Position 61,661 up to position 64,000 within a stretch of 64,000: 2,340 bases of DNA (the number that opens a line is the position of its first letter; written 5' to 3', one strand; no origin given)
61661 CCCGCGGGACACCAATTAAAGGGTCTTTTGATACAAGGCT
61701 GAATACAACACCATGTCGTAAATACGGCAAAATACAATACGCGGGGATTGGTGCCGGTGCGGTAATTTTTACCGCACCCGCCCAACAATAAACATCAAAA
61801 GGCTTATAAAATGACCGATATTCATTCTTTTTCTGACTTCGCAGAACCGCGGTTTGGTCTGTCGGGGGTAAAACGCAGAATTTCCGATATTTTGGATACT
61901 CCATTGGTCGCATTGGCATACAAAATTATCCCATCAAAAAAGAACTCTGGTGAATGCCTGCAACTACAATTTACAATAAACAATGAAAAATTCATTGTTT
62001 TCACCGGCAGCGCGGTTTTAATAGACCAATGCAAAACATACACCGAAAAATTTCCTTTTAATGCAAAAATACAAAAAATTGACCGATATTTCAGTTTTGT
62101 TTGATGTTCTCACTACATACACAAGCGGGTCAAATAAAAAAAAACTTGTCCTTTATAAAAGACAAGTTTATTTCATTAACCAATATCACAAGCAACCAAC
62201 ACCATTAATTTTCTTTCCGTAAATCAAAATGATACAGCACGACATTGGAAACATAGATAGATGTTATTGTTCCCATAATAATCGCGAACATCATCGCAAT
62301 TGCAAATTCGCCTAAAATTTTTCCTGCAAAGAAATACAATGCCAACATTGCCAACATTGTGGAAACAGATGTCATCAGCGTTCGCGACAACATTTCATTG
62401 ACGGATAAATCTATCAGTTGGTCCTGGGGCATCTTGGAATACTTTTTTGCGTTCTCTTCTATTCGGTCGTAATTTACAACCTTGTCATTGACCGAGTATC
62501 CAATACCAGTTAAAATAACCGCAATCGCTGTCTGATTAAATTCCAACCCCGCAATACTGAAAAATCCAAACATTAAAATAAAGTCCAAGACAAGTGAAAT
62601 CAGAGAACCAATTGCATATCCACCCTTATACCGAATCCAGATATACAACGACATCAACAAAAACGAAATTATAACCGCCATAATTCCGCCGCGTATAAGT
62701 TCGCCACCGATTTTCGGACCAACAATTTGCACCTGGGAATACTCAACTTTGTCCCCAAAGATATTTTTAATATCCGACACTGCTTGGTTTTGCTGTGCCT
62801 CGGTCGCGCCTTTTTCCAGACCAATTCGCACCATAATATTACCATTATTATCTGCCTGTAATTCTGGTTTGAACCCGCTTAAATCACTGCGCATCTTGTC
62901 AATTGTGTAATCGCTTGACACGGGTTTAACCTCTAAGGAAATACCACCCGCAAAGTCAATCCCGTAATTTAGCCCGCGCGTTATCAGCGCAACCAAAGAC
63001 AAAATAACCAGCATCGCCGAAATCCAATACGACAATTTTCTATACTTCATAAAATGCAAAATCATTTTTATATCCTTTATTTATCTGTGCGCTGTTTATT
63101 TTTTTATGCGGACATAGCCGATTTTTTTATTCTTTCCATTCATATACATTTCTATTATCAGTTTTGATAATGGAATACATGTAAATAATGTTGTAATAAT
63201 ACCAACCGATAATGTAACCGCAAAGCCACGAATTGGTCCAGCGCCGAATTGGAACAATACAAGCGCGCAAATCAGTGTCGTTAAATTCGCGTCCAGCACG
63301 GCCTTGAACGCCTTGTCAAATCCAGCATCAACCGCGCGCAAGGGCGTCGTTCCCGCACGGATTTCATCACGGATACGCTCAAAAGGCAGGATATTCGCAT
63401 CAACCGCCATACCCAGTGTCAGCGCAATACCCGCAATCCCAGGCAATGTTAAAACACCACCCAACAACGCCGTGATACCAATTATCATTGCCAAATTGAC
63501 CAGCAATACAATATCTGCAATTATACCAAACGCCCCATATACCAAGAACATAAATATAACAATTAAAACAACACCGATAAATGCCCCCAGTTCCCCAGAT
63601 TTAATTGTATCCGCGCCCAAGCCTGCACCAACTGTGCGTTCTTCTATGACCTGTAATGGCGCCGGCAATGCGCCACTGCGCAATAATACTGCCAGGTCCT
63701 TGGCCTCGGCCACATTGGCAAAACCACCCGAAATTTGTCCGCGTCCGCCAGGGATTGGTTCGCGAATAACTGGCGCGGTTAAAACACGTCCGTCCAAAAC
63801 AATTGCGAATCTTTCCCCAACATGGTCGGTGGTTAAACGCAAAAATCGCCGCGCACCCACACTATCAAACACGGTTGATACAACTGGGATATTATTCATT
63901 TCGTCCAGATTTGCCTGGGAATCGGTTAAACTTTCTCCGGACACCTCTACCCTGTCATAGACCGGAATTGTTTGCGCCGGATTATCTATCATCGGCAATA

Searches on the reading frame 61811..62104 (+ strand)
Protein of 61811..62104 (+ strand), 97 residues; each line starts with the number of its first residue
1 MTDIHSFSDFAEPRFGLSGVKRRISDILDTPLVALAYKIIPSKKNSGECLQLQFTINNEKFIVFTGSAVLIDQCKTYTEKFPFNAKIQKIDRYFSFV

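Call 9: search_protein_families(library=pfam, proteins=[window:61811-62104:+], max_evalue=0.01)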
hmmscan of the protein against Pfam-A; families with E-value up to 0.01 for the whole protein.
window:61811-62104:+ (97 aa): 0 families

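Call 18: find_encoding_contigs(protein=window:61811-62104:+, flank=10000, max_places=10)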
Protein window:61811-62104:+ (97 aa): no gene with exactly this product is on record in the collection.

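Call 31: find_homologous_proteins(query=window:61811-62104:+, max_evalue=0.001)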
Query window:61811-62104:+ (97 aa): 3 proteins with E <= 0.001 among 9 candidates.
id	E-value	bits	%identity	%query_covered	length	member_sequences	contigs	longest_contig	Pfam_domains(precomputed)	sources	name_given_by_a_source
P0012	9.0e-58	210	100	100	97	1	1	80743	-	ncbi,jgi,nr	ncbi:MAG: hypothetical protein LBL75_02060 [Rickettsiales bacterium]|jgi:hypothetical protein|nr:hyp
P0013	3.2e-33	131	64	100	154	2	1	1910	-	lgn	-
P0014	1.6e-27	113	57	99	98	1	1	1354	-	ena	-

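Call 43: find_related_loci(query=A2, collection=genome_contigs, flank=6000)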
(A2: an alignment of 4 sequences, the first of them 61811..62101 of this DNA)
Query A2 (97 aa) in genome_contigs; peptide patterns used: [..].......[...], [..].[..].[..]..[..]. (x = any residue, [..] = any of these).
63 stretches matched a pattern; 6 encode a relative of the query (tblastn E <= 1e-3); 6 distinct loci.
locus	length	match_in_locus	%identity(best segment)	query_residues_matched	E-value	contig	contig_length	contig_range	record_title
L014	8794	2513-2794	62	4-96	1e-35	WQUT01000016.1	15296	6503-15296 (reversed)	MAG: Proteobacteria bacterium isolate Cu122P5bin52 JGI20166J26741_10711115, whole genome shotgun sequence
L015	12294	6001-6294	59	1-96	2e-34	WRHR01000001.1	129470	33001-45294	MAG: Alphaproteobacteria bacterium isolate Nt197P3bin125 Ga0082212_10000092, whole genome shotgun sequence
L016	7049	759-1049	57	1-96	3e-33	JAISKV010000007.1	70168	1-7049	MAG: Rickettsiales bacterium isolate Hs463_bin75 k119_630377, whole genome shotgun sequence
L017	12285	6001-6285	55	3-96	1e-32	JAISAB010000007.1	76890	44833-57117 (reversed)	MAG: Rickettsiales bacterium isolate Gx481_bin12 k119_3526590, whole genome shotgun sequence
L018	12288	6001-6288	53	3-97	1e-30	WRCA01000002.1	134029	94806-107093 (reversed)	MAG: Alphaproteobacteria bacterium isolate Lab288P3bin104 Ga0123353_10000047, whole genome shotgun sequence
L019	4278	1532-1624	42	3-33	4e-5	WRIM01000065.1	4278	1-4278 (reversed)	MAG: Alphaproteobacteria bacterium isolate Nt197P3bin44 Ga0082212_10053931, whole genome shotgun sequence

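Call 69: search_protein_families(library=phrogs, proteins=[window:61811-62101:+], max_evalue=0.01)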
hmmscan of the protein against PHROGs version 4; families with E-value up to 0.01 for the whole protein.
window:61811-62101:+ (97 aa): 0 families

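Call 73: search_protein_families(library=ncbifam, proteins=[window:61811-62101:+], max_evalue=0.01)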
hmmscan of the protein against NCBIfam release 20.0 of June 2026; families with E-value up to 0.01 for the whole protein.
window:61811-62101:+ (97 aa): 0 families

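Call 76: predict_structure(alignment_id=A6)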
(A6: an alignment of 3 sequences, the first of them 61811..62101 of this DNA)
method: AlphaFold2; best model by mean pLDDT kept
length: 97 residues; sequences in the alignment: 3
mean_pLDDT: 56.9   pTM: 0.51
mean pLDDT of the five models: 56.9, 54.0, 48.0, 46.2, 42.3
residues with pLDDT >= 90: 0; 70-90: 23; 50-70: 42; < 50: 32
segments of 3 or more residues with pLDDT < 50: 1-22, 88-97
pLDDT, mean of each block of 10 residues (from residue 1): 32 36 53 73 68 71 68 68 56 39
secondary structure, 60 per line:
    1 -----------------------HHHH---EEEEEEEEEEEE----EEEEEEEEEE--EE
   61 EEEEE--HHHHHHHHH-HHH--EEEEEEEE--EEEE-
elements in order: H24-27 E31-42 E47-56 E59-65 H68-76 E83-90 E93-96

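Call 103: find_related_loci(query=A5, collection=viral_contigs, flank=5000)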
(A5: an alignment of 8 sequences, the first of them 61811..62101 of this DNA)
Query A5 (97 aa) in viral_contigs; peptide patterns used: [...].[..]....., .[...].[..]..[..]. (x = any residue, [..] = any of these).
200 stretches matched a pattern; 2 encode a relative of the query (tblastn E <= 1e-3); 2 distinct loci.
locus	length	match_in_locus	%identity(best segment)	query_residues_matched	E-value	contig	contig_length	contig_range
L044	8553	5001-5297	44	2-96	7e-20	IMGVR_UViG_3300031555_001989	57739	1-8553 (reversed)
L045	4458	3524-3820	44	2-96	7e-20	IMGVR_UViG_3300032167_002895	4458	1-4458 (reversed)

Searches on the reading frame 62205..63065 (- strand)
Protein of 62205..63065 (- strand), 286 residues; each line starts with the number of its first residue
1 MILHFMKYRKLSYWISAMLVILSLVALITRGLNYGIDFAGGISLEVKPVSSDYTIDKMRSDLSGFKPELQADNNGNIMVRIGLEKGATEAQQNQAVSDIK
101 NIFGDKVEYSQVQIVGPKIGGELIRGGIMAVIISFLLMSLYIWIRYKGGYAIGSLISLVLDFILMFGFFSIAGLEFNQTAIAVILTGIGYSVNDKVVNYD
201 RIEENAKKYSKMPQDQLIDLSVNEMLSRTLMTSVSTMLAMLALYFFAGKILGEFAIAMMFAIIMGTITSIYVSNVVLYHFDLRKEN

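Call 9: search_protein_families(library=pfam, proteins=[window:62205-63065:-], max_evalue=0.01)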
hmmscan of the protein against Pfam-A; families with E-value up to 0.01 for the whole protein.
window:62205-63065:- (286 aa): 3 families
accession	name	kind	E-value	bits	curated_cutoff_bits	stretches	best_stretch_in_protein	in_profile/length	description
PF02355.23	SecD_SecF_C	-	8.3e-54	182.3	20.5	1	103-279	9-185/189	Protein export membrane protein SecD/SecF, C-terminal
PF07549.19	Sec_GG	-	1.4e-08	34.4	20.3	1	25-47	1-23/28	SecD/SecF GG Motif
PF09531.15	Ndc1_Nup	-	0.0029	16.8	29.8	1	183-261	139-215/607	Nucleoporin protein Ndc1-Nup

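Call 15: find_encoding_contigs(protein=window:62205-63065:-, flank=10000, max_places=10)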
Protein window:62205-63065:- (286 aa): no gene with exactly this product is on record in the collection.

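Call 17: find_encoding_contigs(protein=window:62205-63050:-, flank=10000, max_places=10)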
Protein window:62205-63050:- (281 aa): no gene with exactly this product is on record in the collection.

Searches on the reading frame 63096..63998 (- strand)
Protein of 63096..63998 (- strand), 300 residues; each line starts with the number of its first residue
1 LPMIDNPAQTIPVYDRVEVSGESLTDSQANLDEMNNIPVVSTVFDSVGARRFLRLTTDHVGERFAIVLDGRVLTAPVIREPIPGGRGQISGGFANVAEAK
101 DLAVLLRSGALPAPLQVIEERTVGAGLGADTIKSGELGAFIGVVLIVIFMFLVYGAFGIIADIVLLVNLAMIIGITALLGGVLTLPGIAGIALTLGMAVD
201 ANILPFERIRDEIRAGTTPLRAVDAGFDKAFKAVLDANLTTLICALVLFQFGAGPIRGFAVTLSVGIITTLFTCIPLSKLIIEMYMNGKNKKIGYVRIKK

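Call 9: search_protein_families(library=pfam, proteins=[window:63096-63998:-], max_evalue=0.01)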
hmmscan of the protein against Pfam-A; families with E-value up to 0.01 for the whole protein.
window:63096-63998:- (300 aa): 4 families
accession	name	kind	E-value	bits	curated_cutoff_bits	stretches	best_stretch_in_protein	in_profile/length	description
PF22599.2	SecDF_P1_head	-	1.8e-33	115.3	27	1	7-113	9-114/114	SecDF, P1 head subdomain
PF02355.23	SecD_SecF_C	-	3.9e-15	56.2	20.5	1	116-285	14-186/189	Protein export membrane protein SecD/SecF, C-terminal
PF03176.21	MMPL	-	8.6e-08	31.9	20.5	1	134-273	144-290/333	MMPL family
PF00873.25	ACR_tran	-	0.0045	15.2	28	1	140-277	338-481/1021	AcrB/AcrD/AcrF family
